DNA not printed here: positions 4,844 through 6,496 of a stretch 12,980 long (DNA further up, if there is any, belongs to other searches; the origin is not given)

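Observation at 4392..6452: Divergent sigma-54 activator module: an EBP without a canonical receiver, a coupled 201-aa orphan protein, and a near-leaderless -24/-12 element in front of the giant surface-protein gene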

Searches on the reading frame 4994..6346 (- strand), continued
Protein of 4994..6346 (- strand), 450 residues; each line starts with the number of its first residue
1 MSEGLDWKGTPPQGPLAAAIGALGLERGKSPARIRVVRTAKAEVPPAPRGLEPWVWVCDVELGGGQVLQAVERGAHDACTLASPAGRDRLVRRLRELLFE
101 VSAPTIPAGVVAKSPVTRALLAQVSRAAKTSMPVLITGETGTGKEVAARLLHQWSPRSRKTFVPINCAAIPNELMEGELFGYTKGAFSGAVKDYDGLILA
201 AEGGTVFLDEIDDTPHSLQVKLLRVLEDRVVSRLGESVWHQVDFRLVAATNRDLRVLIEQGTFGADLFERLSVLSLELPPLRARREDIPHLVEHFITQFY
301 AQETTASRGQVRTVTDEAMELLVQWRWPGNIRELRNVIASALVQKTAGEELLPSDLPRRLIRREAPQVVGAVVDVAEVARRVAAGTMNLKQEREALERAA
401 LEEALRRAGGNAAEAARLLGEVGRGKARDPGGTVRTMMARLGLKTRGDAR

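Call 68: find_encoding_contigs(protein=P0195, flank=8000, max_places=1)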
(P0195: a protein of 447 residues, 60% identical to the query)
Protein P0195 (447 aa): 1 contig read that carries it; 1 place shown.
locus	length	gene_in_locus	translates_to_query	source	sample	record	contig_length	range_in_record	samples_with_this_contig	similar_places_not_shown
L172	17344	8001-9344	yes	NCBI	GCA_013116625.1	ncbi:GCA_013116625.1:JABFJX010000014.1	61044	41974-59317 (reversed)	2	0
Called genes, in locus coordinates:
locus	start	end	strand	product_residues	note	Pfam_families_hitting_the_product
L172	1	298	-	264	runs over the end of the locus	-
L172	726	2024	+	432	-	PF01471:PG_binding_1 (weak)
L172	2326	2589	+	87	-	-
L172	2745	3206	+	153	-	-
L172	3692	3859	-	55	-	-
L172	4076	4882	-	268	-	-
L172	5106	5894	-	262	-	-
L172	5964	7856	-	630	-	PF01145:Band_7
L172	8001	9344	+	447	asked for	PF00158:Sigma54_activat, PF14532:Sigma54_activ_2, PF07724:AAA_2 (weak), PF07728:AAA_5, PF25601:AAA_lid_14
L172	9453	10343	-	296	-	-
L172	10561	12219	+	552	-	PF01425:Amidase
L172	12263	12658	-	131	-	-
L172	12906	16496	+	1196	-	PF00069:Pkinase, PF07714:PK_Tyr_Ser-Thr, PF23914:TPR_CcmH_CycH (faint), PF13414:TPR_11 (faint), PF13431:TPR_17 (faint)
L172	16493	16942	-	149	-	-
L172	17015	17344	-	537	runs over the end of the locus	PF00158:Sigma54_activat, PF14532:Sigma54_activ_2, PF07724:AAA_2 (weak), PF07728:AAA_5, PF25601:AAA_lid_14, PF02954:HTH_8 (faint)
